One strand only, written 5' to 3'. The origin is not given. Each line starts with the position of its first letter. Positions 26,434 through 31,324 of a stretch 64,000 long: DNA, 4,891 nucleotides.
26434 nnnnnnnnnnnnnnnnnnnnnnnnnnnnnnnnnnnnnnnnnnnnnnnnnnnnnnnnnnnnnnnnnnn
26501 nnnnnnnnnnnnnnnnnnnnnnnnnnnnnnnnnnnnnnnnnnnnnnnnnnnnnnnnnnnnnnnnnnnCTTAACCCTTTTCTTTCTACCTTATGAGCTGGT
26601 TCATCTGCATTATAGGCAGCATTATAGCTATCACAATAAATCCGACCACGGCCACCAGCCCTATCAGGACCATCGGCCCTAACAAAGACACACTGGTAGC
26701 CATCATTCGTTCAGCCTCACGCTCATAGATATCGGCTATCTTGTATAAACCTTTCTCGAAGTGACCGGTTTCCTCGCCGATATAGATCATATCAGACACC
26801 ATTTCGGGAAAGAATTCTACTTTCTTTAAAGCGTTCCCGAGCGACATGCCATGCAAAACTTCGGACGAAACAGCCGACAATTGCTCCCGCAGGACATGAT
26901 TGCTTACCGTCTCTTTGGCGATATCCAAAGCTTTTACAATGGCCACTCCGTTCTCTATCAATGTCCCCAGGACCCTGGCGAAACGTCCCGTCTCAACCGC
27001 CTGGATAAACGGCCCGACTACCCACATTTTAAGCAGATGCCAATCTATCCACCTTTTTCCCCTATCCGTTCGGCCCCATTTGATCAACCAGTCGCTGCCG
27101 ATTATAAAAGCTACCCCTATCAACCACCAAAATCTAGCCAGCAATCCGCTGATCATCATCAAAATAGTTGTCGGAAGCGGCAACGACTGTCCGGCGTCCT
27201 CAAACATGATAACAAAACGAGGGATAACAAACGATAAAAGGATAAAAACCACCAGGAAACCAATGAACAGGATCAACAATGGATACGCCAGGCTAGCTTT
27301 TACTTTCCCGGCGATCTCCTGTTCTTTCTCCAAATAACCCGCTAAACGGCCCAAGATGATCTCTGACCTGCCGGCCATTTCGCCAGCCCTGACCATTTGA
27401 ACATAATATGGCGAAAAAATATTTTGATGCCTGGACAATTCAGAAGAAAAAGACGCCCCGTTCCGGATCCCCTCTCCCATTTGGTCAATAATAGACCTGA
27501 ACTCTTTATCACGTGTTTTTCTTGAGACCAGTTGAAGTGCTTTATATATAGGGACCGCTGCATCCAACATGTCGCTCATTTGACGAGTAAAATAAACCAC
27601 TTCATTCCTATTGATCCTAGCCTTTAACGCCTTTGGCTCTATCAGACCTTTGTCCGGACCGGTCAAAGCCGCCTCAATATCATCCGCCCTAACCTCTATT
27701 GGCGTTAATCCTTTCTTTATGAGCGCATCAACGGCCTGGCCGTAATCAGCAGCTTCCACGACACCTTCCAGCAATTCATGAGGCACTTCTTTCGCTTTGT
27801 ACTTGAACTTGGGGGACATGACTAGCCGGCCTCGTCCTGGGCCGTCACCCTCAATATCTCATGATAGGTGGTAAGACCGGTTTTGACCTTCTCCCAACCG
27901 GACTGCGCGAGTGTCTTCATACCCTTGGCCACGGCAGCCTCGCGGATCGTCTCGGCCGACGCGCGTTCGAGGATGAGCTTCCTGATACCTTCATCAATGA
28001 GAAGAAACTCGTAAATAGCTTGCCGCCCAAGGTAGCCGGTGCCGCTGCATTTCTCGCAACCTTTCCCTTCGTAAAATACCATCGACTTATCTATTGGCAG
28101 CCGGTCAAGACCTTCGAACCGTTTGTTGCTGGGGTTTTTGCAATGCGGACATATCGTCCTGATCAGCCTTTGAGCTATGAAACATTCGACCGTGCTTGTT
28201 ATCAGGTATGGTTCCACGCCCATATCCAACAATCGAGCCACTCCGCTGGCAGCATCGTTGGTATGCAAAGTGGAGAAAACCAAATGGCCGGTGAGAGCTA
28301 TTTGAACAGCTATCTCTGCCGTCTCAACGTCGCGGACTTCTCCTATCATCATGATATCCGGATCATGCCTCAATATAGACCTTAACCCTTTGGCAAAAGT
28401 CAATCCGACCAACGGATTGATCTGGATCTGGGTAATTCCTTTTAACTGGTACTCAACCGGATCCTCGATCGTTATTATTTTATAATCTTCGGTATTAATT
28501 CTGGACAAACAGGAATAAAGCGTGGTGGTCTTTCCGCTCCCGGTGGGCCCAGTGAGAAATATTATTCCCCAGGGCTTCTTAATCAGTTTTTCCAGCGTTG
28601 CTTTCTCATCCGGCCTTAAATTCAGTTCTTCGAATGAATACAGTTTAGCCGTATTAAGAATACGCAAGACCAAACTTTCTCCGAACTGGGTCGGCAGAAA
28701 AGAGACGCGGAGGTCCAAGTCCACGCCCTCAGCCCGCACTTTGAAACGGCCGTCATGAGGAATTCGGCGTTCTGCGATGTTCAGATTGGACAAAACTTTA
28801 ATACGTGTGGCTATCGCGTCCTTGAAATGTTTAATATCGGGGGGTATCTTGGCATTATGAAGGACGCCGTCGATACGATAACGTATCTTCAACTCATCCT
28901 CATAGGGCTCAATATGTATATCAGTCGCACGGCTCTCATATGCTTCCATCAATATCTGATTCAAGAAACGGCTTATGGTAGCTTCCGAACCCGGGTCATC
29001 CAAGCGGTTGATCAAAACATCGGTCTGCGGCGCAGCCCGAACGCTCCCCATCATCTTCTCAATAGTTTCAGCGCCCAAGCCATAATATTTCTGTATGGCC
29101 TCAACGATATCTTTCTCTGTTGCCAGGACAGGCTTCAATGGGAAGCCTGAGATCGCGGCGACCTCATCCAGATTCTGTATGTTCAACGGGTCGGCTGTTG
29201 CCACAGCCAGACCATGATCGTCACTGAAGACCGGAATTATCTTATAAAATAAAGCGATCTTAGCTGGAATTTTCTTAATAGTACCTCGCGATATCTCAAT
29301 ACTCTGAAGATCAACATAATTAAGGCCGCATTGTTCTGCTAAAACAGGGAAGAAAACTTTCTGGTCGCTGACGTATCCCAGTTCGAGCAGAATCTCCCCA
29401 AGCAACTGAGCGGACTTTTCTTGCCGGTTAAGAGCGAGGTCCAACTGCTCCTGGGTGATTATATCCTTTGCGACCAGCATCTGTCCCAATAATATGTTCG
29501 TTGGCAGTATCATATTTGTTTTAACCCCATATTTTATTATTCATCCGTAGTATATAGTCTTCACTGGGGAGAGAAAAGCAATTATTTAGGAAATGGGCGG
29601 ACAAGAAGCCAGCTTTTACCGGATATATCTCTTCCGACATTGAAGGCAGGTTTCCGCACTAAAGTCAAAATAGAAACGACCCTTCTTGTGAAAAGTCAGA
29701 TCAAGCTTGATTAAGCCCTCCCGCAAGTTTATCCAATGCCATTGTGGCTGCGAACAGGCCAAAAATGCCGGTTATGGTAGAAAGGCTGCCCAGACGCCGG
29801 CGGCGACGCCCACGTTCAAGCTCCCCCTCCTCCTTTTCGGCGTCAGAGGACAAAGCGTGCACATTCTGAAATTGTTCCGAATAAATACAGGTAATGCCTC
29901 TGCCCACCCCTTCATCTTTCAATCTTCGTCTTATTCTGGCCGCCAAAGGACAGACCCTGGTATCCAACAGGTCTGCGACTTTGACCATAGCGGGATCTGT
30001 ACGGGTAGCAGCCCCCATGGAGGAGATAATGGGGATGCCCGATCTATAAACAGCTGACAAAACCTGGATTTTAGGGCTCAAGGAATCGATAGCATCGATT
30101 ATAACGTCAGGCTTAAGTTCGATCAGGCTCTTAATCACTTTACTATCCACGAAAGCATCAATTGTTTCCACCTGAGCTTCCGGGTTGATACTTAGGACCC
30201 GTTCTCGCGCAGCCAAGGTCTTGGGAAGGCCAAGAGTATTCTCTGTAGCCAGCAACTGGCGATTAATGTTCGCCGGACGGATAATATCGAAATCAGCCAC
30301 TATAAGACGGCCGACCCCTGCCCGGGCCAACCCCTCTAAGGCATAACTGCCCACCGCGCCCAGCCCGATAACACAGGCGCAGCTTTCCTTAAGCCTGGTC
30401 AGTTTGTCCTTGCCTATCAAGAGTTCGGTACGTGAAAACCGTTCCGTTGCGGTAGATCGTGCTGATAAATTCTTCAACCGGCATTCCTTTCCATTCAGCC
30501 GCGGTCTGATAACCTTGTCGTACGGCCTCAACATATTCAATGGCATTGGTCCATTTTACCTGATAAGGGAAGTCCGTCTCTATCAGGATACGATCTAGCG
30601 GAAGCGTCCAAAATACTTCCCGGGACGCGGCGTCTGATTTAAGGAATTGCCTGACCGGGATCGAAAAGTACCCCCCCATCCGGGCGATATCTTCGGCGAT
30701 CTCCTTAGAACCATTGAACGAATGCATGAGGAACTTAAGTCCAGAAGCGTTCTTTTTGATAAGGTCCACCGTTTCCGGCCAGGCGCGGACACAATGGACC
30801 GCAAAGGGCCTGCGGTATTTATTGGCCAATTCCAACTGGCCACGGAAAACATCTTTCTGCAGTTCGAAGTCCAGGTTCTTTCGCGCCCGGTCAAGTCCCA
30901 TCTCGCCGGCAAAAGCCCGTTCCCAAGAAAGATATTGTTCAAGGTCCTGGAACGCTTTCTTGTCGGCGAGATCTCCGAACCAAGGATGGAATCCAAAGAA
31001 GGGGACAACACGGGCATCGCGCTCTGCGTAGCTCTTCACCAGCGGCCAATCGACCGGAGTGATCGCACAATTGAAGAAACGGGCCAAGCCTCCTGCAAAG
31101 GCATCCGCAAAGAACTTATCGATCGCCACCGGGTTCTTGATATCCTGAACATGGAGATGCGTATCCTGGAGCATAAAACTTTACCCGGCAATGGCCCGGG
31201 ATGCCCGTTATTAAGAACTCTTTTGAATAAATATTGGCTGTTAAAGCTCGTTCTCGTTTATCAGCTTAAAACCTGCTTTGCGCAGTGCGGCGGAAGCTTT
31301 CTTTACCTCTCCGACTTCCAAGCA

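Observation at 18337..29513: Type II secretion-like operon with mixed T2SS / type IV pilus / MSHA features and non-canonical order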

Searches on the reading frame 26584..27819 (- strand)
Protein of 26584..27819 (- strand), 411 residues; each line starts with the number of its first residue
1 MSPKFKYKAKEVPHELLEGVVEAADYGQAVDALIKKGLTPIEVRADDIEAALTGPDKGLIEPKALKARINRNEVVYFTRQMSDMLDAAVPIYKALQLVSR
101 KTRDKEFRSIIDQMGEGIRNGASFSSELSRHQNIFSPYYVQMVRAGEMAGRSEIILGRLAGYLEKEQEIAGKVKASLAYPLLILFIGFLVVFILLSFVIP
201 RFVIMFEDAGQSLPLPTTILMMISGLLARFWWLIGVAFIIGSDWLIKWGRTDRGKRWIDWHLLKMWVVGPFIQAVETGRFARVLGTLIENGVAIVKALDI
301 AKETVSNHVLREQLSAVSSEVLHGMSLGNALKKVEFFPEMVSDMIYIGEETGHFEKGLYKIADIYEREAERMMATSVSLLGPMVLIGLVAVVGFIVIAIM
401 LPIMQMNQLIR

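Call 3: search_protein_families(library=pfam, proteins=[window:26584-27819:-], max_evalue=0.01)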
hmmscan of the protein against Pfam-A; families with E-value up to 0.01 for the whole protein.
window:26584-27819:- (411 aa): 1 family
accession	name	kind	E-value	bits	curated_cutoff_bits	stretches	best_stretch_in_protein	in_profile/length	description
PF00482.28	T2SSF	-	9.9e-59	197.2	25.2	2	77-200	1-125/125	Type II secretion system (T2SS), protein F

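Call 4: search_protein_families(library=ncbifam, proteins=[window:26584-27819:-], max_evalue=0.01)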
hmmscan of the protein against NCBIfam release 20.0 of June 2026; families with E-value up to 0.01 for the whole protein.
window:26584-27819:- (411 aa): 6 families
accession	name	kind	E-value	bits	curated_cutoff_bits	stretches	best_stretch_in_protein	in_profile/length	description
TIGR02120.1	GspF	equivalog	2e-109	366.5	424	1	5-410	1-401/401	type II secretion system inner membrane protein GspF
NF052607.1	T4PiliAsmPilCThrm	equivalog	1.5e-84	284.5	700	1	3-406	2-400/406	type IV pilus assembly protein PilC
NF052606.1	T4PiliAsmPilCMyx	equivalog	1.7e-81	274.2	700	1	3-410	20-418/419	type IV pilus assembly protein PilC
NF047826.1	T3SSXpsF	equivalog_domain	4.8e-81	272.6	650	1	3-409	2-403/405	type II secretion system protein XpsF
NF007861.0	PRK10573.1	equivalog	4.8e-62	210.3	401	1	67-410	54-398/401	protein transport protein HofC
NF041012.2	T4P_ComGB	equivalog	3.9e-39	134.9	240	1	76-406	5-330/332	competence type IV pilus assembly protein ComGB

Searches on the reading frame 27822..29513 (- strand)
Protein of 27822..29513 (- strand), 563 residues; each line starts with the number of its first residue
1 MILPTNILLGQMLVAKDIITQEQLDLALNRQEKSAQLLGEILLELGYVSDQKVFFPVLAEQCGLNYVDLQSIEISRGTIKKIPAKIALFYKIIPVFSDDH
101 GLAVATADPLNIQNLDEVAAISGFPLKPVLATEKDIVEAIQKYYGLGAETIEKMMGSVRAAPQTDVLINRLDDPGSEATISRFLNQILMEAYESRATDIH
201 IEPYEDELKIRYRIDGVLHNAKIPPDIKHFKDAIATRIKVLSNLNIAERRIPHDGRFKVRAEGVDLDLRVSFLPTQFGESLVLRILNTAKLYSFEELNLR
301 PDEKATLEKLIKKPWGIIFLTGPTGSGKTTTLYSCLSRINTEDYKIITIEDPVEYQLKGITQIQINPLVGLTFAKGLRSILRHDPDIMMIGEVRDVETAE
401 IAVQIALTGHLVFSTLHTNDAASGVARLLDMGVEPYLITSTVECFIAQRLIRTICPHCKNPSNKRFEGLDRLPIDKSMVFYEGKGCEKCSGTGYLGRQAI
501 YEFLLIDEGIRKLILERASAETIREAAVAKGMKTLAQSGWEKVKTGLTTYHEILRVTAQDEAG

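Call 3: search_protein_families(library=pfam, proteins=[window:27822-29513:-], max_evalue=0.01)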
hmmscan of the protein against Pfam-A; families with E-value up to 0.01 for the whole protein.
window:27822-29513:- (563 aa): 10 families
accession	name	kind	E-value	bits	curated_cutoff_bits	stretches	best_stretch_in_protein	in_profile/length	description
PF00437.27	T2SSE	-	1.5e-129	432.4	24.9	1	177-555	5-370/370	Type II/IV secretion system protein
PF05157.20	MshEN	-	2e-18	66.6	23.1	1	63-147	2-87/90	MshEN domain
PF13604.12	AAA_30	-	6.4e-05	23.2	27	0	299-347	2-50/191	AAA domain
PF25199.1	nSTAND_NTPase5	-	0.00052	20.3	34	1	312-354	38-81/145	Novel STAND NTPase 5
PF13401.12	AAA_22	-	0.00097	19.9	27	1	316-360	6-50/130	AAA domain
PF13173.12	AAA_14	-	0.0026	18.2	27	1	317-404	4-82/129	AAA domain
PF20720.3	nSTAND3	-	0.0027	17.9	27.2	1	312-354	16-56/155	Novel STAND NTPase 3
PF01637.24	ATPase_2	-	0.0034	17.6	33.2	1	307-358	11-63/225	ATPase domain predominantly from Archaea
PF12775.13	AAA_7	-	0.0046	16.9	25.8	1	318-349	36-67/181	P-loop containing dynein motor region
PF13191.12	AAA_16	-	0.0055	17.7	32.6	0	313-347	23-54/167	AAA ATPase domain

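Call 4: search_protein_families(library=ncbifam, proteins=[window:27822-29513:-], max_evalue=0.01)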
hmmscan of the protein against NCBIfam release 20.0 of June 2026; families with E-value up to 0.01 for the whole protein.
window:27822-29513:- (563 aa): 22 families
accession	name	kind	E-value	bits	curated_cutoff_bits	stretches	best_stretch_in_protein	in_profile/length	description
TIGR02533.1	type_II_gspE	equivalog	2.1e-176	587.3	630.25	1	80-557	2-486/486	type II secretion system ATPase GspE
TIGR02538.1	type_IV_pilB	equivalog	6.9e-174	579.6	675.65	1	9-558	2-563/564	type IV-A pilus assembly ATPase PilB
NF053534.1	T4PilAsmATPsTfpB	equivalog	4.2e-138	461.3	850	1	51-557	65-582/584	type IV pilus assembly ATPase TfpB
NF007755.0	PRK10436.1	equivalog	5.4e-131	437.5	617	1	169-560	74-462/465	type II secretion system protein GspE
NF041000.1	ATPase_ComGA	equivalog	6.8e-76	254.8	300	1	186-452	2-266/267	competence type IV pilus ATPase ComGA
TIGR01420.1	pilT_fam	subfamily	3.1e-55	187.8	319.1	1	184-431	2-242/343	PilT/PilU family type 4a pilus ATPase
TIGR02525.1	plasmid_TraJ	equivalog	1.2e-27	96.8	368.3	1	280-431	119-272/372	plasmid transfer ATPase TraJ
TIGR02524.1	dot_icm_DotB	equivalog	3e-22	79.3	463.3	1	313-444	132-272/358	Dot/Icm type IV secretion system ATPase DotB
NF058587.1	archaellum_moto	equivalog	1.2e-15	57.3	550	1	318-429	278-394/527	archaellum flagellar ATPase motor FlaI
TIGR02782.1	TrbB_P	equivalog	4.5e-15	55.7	304.55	1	318-430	139-254/303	P-type conjugative transfer ATPase TrbB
NF053729.1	c-di-GMP_motif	domain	1.3e-14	53.7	38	1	9-53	2-46/53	cyclic di-GMP-binding domain-containing protein, MshE-related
NF008411.1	PRK11234.1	equivalog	2.1e-14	52.9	1170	1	9-146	484-619/723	cyclic di-3',5'-guanylate-activated glycosyltransferase NfrB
NF012033.0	PRK15489.1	equivalog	5e-14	51.4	537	1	7-142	491-625/703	glycosyl transferase family protein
TIGR03819.1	heli_sec_ATPase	hypoth_equivalog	4.6e-13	49.1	373.15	1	275-442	136-311/340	TadA family conjugal transfer-associated ATPase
TIGR02788.1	VirB11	equivalog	6.8e-13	48.3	249.95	1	311-432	141-266/308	P-type DNA transfer ATPase VirB11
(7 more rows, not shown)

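Call 21: search_solved_structures(query=window:27822-29513:-, max_evalue=1e-20)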
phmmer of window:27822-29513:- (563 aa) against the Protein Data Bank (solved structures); distinct sequences matched with E-value up to 1e-20: 21.
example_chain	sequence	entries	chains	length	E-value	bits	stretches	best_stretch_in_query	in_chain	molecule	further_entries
5tsg_B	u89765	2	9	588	1.8e-140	472.3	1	9-560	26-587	Type IV pilus biogenesis ATPase PilB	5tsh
6olj_C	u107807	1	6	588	1.8e-140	472.3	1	9-560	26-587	Type IV pilus biogenesis ATPase PilB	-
6f8l_G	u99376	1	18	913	1.9e-139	469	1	4-559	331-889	Type IV pilus assembly protein PilF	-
5zfr_A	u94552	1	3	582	4.3e-139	467.8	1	9-560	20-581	Type IV pilus biogenesis ATPase PilB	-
3jc8_Ba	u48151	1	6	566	2.2e-135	455.6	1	9-560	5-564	Type IV-A pilus assembly ATPase PilB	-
5oiu_A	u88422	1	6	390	3.7e-110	372.3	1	177-557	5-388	Type IV pilus assembly protein PilF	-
6ejf_A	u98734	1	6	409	7.2e-110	371.4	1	181-559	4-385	Type IV pilus assembly protein PilF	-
5it5_F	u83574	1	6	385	1e-109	370.8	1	181-557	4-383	ATP binding motif-containing protein PilF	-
4kss_A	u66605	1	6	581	6.5e-108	364.9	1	162-561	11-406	Type II secretion system protein E, hemolysin-coregulated protein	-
4ksr_A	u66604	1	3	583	9.1e-108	364.4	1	162-560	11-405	Type II secretion system protein E, Hemolysin-coregulated protein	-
4pht_A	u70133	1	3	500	2.1e-107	363.2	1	97-559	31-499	General secretory pathway protein E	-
1p9r_A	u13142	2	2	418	6.8e-107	361.6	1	160-556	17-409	General secretion pathway protein E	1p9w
2ewv_A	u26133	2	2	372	1e-34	123.4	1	186-432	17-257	twitching motility protein PilT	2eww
2gsz_A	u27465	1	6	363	1.1e-34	123.2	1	186-432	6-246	twitching motility protein PilT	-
8dze_A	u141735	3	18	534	6.4e-34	120.7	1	180-546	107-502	BfpD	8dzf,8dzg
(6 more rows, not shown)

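Call 88: search_dna_similar(query=window:27822-29513:-, collection=plasmids, mode=protein, max_rows=60, max_evalue=1e-60)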
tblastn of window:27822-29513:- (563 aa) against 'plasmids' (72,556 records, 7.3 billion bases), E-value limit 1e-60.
Records with a match: 705; places in all: 752; records where one place covers at least 80% of the query: 203.
Best place of each record, by identity: <60% 705.
By first word of the organism name: Escherichia 426; Ralstonia 111; Pseudomonas 14; Paraburkholderia 10; Bradyrhizobium 8; Aliiroseovarius 8; Providencia 6; Acinetobacter 5; Sulfitobacter 5; Acaryochloris 5; and 71 more.
By predicted mobility (MOB-suite, as given by PLSDB): non-mobilizable 446; mobilizable 176; conjugative 83.
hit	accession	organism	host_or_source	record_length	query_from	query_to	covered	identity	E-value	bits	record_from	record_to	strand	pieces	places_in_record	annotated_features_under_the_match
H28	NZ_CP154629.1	Acetoanaerobium noterae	cell culture,Sludge of a digestion ...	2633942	9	557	98%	42.6%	1e-134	439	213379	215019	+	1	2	none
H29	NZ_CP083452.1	Comamonas odontotermitis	cell culture,cucumber rhizosphere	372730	8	561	98%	42.3%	2e-123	407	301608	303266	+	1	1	gspE: type II secretion system ATPase GspE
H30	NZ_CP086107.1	Skermanella mucosa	single cell,crude oil contaminated ...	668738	12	559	97%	41.6%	2e-118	393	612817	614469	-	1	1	ATPase, T2SS/T4P/T4SS family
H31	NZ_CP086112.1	Skermanella rosea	single cell,hydrocarbon-contaminated ...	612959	12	559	97%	41.6%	2e-118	392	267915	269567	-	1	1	ATPase, T2SS/T4P/T4SS family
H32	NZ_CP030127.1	Indioceanicola profundi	sediment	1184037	4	557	98%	40.4%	3e-120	398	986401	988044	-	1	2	none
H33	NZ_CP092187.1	Deinococcus sp. KNUC1210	Setaria viridis,cell ...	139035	4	558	99%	39.2%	4e-116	386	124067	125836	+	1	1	ATPase, T2SS/T4P/T4SS family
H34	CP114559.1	Candidatus Manganitrophus sp.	activated carbon metagenome,metagenomic ...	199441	9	557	98%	39.2%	8e-121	399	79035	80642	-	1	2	ATPase, T2SS/T4P/T4SS family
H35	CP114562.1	Candidatus Manganitrophus sp.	activated carbon metagenome,metagenomic ...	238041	9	557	98%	39.2%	8e-121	399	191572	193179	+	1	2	ATPase, T2SS/T4P/T4SS family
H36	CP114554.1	Candidatus Manganitrophus sp.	activated carbon metagenome,metagenomic ...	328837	9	557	98%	39.2%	8e-121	399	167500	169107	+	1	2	ATPase, T2SS/T4P/T4SS family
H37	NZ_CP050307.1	Rhizobium lusitanum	Oxytropis pumilio,cell culture,root ...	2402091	19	556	96%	39.5%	1e-112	376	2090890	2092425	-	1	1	none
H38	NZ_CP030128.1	Indioceanicola profundi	sediment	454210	91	557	83%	45.4%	7e-128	420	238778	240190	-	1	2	ATPase, T2SS/T4P/T4SS family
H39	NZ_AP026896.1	Aeromonas caviae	Microbe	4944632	9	556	97%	38.6%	5e-109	365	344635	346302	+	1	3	none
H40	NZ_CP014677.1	Kozakia baliensis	palm brown sugar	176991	42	554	91%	41.1%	2e-113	378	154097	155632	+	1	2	GspE/PulE family protein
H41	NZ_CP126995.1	Acidisoma sp. PAMC 29798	cell culture,lichen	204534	33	555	93%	40.3%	5e-114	380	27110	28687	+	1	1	GspE/PulE family protein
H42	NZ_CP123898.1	Methylomonas sp. UP202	pure culture,canal sediment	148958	16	556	96%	38.6%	1e-108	364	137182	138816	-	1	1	GspE/PulE family protein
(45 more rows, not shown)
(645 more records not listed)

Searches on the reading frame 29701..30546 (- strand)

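Call 5: search_protein_families(library=pfam, proteins=[window:29701-30546:-], max_evalue=0.01)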
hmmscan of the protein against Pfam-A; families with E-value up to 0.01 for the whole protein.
window:29701-30546:- (281 aa): 2 families
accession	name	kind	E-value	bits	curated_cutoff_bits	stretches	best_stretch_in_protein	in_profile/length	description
PF00899.27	ThiF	-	4.7e-40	137.7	28.1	1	42-276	6-204/238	ThiF family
PF03435.24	Sacchrp_dh_NADP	-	0.0099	16.6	25.1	0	59-173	3-95/129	Saccharopine dehydrogenase NADP binding domain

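Call 6: search_protein_families(library=ncbifam, proteins=[window:29701-30546:-], max_evalue=0.01)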
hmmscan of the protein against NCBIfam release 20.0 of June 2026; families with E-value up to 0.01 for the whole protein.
window:29701-30546:- (281 aa): 21 families
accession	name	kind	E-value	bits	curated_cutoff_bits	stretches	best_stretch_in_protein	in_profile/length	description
NF011696.0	PRK15116.1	equivalog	6.9e-44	150.5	304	1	33-274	9-260/268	tRNA cyclic N6-threonylcarbamoyladenosine(37) synthase TcdA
TIGR02356.1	adenyl_thiF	equivalog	2e-28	99.2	275.25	1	37-176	2-142/203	thiazole biosynthesis adenylyltransferase ThiF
NF004281.0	PRK05690.1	subfamily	1e-26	93.7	266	1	34-186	10-161/250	molybdopterin-synthase adenylyltransferase MoeB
NF006395.0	PRK08644.1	equivalog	7.2e-26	91.1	159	1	45-190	21-166/215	sulfur carrier protein ThiS adenylyltransferase ThiF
TIGR02355.1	moeB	equivalog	7.9e-24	84.4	376.55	1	49-191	19-157/240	molybdopterin-synthase adenylyltransferase MoeB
NF006444.0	PRK08762.1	equivalog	2.7e-23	82.3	449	1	31-176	122-268/387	molybdopterin-synthase adenylyltransferase MoeB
NF006077.0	PRK08223.1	equivalog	3.3e-23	82.1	266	1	32-175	6-150/296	hypothetical protein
TIGR02354.1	thiF_fam2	equivalog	9.5e-22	77.9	152.2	1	50-189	17-156/200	thiamine biosynthesis protein ThiF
NF047750.1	SAMPActivE1UbaA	equivalog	1.4e-20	73.7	450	1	28-174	4-151/270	SAMP-activating enzyme E1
NF009123.0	PRK12475.1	subfamily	1.7e-20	73.6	510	1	34-174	2-145/338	MoeB/ThiF family adenylyltransferase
NF005646.0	PRK07411.1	equivalog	2.2e-19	69.9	633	1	27-160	9-143/390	molybdopterin-synthase adenylyltransferase MoeB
NF004111.0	PRK05600.1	equivalog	2.1e-18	66.6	437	1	45-175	32-161/371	ThiF family adenylyltransferase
NF011424.0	PRK14851.1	subfamily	4.5e-18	64.6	1170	1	28-174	17-164/679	hypothetical protein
NF005902.0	PRK07878.1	equivalog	8.4e-17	61.1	647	1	35-166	21-153/392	adenylyltransferase/sulfurtransferase MoeZ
NF006204.0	PRK08328.1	equivalog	4.8e-16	59.1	339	1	34-175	7-148/231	hypothetical protein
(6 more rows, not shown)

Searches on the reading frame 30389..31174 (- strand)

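Call 5: search_protein_families(library=pfam, proteins=[window:30389-31174:-], max_evalue=0.01)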
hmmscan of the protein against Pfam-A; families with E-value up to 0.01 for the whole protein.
window:30389-31174:- (261 aa): 1 family
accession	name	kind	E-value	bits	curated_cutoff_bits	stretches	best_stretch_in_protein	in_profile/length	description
PF01026.27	TatD_DNase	-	5e-46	157.6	27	1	4-243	2-247/253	TatD related DNase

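Call 6: search_protein_families(library=ncbifam, proteins=[window:30389-31174:-], max_evalue=0.01)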
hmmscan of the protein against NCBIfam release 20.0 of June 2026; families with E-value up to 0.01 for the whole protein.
window:30389-31174:- (261 aa): 5 families
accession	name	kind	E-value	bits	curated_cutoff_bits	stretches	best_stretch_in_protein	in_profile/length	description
TIGR00010.1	TIGR00010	subfamily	3.7e-37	128.1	206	1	3-243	2-246/253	YchF/TatD family DNA exonuclease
NF041926.1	QatD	equivalog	1.2e-25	90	230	1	4-243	1-235/239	Qat anti-phage system TatD family nuclease QatD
NF008522.0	PRK11449.1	equivalog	1.2e-14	54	481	1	24-245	27-253/259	metal-dependent hydrolase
NF008075.0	PRK10812.1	equivalog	2.3e-13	50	438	1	36-235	40-241/265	metal-dependent hydrolase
NF007745.0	PRK10425.1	equivalog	4.5e-11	42.5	395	1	60-205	59-207/260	3'-5' ssDNA/RNA exonuclease TatD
